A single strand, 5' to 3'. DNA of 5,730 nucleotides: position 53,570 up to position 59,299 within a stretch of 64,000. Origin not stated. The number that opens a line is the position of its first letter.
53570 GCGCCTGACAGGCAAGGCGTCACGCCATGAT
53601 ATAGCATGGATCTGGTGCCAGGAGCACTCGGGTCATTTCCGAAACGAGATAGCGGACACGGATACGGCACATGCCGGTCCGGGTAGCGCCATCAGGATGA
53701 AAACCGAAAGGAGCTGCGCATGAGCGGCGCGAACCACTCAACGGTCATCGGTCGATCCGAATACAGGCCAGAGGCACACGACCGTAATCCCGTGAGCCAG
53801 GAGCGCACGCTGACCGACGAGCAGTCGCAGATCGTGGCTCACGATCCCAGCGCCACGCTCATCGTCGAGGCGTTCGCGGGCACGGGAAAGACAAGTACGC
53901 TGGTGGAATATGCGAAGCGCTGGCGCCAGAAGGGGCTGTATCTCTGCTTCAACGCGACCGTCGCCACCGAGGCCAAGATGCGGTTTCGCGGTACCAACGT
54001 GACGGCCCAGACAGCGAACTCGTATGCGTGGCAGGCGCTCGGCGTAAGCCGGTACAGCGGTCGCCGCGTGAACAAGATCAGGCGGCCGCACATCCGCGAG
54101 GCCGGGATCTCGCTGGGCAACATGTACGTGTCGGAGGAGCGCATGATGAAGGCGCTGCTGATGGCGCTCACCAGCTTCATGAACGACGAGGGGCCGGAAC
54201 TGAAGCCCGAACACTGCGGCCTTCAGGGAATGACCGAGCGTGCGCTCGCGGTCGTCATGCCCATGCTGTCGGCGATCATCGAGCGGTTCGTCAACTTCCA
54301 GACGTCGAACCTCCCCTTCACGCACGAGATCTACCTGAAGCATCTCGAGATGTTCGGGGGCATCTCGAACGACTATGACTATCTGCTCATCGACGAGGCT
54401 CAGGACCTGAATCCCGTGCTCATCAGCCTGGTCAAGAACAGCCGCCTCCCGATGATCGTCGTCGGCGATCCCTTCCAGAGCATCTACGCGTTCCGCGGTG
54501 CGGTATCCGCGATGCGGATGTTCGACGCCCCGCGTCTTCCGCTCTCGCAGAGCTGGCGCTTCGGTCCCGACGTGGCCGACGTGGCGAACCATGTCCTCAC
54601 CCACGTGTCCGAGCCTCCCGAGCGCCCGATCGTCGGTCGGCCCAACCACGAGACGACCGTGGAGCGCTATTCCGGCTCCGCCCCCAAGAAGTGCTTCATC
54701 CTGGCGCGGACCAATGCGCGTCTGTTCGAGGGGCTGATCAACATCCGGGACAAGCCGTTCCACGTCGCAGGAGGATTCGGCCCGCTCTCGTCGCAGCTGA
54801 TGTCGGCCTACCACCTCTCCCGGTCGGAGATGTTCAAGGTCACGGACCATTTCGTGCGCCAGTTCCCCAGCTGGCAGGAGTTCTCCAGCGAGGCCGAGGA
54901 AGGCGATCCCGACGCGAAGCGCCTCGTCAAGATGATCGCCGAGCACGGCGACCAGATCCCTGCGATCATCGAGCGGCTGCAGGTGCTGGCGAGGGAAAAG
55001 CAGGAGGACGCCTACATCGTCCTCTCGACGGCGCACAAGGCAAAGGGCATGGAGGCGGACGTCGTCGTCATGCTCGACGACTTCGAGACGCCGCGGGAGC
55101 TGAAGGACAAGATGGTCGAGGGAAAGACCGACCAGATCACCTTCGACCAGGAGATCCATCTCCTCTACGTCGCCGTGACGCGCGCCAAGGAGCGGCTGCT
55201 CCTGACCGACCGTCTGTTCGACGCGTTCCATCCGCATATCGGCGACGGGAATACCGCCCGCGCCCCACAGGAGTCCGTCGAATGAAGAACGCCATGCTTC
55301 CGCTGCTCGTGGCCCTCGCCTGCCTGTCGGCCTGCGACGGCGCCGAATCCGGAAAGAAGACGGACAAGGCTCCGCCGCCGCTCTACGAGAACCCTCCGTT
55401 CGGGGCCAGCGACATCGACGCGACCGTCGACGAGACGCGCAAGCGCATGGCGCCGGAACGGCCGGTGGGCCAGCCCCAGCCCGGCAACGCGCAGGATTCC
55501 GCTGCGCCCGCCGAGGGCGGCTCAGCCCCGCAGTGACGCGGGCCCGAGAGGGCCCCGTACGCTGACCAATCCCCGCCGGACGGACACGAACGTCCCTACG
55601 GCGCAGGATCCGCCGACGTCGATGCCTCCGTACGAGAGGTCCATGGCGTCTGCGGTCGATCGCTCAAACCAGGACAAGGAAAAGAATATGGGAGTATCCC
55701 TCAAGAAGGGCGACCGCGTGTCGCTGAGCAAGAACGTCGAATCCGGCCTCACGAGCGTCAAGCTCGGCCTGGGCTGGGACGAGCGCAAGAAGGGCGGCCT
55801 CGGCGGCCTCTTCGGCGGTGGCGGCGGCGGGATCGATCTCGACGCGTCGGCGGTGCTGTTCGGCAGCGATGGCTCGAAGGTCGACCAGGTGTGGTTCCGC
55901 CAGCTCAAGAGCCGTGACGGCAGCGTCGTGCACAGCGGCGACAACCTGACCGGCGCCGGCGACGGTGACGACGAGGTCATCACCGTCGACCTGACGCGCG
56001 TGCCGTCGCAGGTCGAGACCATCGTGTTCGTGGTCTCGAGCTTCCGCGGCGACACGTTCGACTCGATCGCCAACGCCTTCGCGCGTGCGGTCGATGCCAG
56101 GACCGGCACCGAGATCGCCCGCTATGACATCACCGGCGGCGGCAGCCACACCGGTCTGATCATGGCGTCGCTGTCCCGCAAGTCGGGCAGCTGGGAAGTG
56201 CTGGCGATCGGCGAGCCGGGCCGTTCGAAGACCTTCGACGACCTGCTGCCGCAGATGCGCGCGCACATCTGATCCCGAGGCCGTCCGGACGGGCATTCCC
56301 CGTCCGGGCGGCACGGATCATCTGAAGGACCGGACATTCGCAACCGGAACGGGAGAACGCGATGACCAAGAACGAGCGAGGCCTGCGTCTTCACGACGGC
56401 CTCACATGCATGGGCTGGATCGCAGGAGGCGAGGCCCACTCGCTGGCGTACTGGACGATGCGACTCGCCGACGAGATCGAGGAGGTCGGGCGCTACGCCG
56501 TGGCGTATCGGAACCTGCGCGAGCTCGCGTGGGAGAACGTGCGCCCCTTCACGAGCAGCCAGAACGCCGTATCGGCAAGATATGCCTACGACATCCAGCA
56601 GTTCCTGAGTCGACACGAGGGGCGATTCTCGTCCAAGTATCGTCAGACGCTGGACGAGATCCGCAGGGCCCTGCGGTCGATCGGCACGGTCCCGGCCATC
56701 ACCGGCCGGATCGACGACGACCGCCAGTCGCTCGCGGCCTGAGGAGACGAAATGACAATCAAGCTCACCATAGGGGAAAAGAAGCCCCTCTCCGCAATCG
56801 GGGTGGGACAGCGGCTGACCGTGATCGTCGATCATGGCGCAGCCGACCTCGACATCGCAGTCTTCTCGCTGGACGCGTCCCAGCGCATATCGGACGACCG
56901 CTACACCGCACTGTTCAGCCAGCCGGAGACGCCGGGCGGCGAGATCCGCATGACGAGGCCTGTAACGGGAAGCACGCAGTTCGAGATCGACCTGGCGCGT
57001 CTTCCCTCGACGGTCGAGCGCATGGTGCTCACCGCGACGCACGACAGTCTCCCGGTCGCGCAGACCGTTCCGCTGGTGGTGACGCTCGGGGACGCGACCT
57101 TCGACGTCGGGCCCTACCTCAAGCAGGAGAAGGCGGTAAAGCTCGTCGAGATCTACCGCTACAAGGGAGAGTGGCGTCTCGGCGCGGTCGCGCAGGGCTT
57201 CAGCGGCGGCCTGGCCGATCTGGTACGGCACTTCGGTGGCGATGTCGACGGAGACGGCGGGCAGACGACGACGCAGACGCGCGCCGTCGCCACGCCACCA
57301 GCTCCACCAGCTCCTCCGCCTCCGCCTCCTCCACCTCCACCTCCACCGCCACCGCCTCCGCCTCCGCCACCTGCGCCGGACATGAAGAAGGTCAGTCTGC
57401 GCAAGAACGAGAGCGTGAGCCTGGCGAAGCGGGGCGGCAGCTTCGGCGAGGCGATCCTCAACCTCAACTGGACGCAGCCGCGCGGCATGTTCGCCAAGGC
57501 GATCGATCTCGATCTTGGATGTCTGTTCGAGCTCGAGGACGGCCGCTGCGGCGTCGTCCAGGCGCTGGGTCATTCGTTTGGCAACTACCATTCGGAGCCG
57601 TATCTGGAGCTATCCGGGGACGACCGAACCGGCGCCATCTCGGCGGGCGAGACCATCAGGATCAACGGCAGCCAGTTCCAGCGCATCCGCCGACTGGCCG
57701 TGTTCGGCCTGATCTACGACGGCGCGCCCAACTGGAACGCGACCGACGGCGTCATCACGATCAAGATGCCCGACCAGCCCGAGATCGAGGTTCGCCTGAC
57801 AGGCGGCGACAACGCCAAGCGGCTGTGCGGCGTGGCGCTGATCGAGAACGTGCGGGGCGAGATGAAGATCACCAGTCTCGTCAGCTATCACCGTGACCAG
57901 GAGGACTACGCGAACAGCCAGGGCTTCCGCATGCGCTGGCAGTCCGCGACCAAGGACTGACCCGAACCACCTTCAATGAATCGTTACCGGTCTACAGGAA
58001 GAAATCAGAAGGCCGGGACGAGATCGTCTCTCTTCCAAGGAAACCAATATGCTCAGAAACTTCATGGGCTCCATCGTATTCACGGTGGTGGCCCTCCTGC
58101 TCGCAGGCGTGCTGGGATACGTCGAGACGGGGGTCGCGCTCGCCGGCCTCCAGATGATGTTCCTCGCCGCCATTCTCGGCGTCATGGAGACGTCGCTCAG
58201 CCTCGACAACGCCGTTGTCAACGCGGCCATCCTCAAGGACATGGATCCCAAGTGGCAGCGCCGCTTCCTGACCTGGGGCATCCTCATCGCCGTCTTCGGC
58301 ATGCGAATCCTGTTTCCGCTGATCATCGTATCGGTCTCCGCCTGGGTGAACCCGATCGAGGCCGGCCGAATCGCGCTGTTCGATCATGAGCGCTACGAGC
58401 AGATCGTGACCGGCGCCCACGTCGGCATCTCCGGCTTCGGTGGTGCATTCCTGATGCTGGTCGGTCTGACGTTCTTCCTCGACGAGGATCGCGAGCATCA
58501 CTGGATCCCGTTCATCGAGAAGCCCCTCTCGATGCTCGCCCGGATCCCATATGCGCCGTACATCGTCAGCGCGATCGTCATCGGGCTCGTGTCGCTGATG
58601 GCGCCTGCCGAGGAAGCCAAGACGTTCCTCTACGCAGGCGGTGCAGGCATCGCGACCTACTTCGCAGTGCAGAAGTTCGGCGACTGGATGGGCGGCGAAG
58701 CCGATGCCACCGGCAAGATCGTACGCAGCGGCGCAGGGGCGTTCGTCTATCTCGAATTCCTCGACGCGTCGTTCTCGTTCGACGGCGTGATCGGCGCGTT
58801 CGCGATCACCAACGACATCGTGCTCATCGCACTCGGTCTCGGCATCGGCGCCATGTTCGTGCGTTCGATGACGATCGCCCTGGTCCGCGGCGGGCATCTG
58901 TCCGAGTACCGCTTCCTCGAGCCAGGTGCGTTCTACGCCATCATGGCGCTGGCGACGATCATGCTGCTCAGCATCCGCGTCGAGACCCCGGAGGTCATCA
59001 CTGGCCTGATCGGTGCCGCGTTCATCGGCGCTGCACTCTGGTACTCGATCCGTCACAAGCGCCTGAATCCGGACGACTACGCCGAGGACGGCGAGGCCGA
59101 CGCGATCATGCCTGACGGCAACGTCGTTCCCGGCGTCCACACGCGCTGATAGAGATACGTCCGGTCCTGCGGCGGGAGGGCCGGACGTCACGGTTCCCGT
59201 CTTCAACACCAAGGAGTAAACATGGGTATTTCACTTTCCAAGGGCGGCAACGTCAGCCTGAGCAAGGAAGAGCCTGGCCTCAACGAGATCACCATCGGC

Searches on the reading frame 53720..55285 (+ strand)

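Call 85: search_protein_families(library=pfam, proteins=[window:53720-55285:+], max_evalue=0.001)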
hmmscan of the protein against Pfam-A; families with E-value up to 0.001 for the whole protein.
window:53720-55285:+ (521 aa): 7 families
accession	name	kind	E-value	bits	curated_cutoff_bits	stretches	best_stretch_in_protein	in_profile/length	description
PF00580.27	UvrD-helicase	-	2.5e-18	67.2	23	2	204-262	198-259/271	UvrD/REP helicase N-terminal domain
PF13361.12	UvrD_C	-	2e-11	44.4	25.6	1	413-496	264-346/350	UvrD-like helicase C-terminal domain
PF01443.25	Viral_helicase1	-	4.7e-10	40.1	21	0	199-259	40-102/228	Viral superfamily 1 RNA helicase core domain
PF13245.12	AAA_19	-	6e-10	39.8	25.1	1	38-259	4-134/134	AAA domain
PF13538.12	UvrD_C_2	-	7.6e-10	38.9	27.4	1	476-495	32-51/52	UvrD-like helicase C-terminal domain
PF13604.12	AAA_30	-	8.1e-08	32.7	27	1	31-126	2-82/191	AAA domain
PF13087.12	AAA_12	-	0.00021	21.3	27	1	401-495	110-190/195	AAA domain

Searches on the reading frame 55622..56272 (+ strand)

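Call 85: search_protein_families(library=pfam, proteins=[window:55622-56272:+], max_evalue=0.001)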
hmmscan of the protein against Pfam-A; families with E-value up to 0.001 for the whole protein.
window:55622-56272:+ (216 aa): 1 family
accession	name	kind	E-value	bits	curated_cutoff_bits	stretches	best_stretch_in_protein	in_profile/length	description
PF02342.23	TerD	-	2.2e-47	161.4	25.3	1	23-199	1-175/187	TerD domain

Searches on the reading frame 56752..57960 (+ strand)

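Call 85: search_protein_families(library=pfam, proteins=[window:56752-57960:+], max_evalue=0.001)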
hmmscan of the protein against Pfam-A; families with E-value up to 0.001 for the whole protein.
window:56752-57960:+ (402 aa): 1 family
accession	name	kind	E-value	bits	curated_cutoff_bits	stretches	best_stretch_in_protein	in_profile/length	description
PF02342.23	TerD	-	5.7e-26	91.6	25.3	1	6-161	6-187/187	TerD domain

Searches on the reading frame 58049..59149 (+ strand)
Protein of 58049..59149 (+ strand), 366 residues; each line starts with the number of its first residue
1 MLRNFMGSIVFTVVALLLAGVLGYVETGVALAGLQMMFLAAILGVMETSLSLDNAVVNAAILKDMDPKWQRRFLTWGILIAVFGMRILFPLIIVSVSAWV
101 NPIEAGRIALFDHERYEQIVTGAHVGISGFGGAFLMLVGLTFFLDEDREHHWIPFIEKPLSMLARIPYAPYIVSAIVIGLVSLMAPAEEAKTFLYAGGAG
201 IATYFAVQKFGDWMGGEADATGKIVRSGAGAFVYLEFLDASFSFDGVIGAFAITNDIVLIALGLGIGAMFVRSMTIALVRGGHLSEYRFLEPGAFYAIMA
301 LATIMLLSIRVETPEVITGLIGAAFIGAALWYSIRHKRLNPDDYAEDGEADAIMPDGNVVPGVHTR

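Call 85: search_protein_families(library=pfam, proteins=[window:58049-59149:+], max_evalue=0.001)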
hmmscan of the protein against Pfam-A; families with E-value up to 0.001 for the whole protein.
window:58049-59149:+ (366 aa): 2 families
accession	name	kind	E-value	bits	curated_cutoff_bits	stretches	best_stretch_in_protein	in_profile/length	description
PF04332.21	DUF475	-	3.4e-114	382.1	27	1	52-338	1-291/293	Protein of unknown function (DUF475)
PF03741.22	TerC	-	2e-17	63.9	27.8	1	45-307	5-176/178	Integral membrane protein TerC family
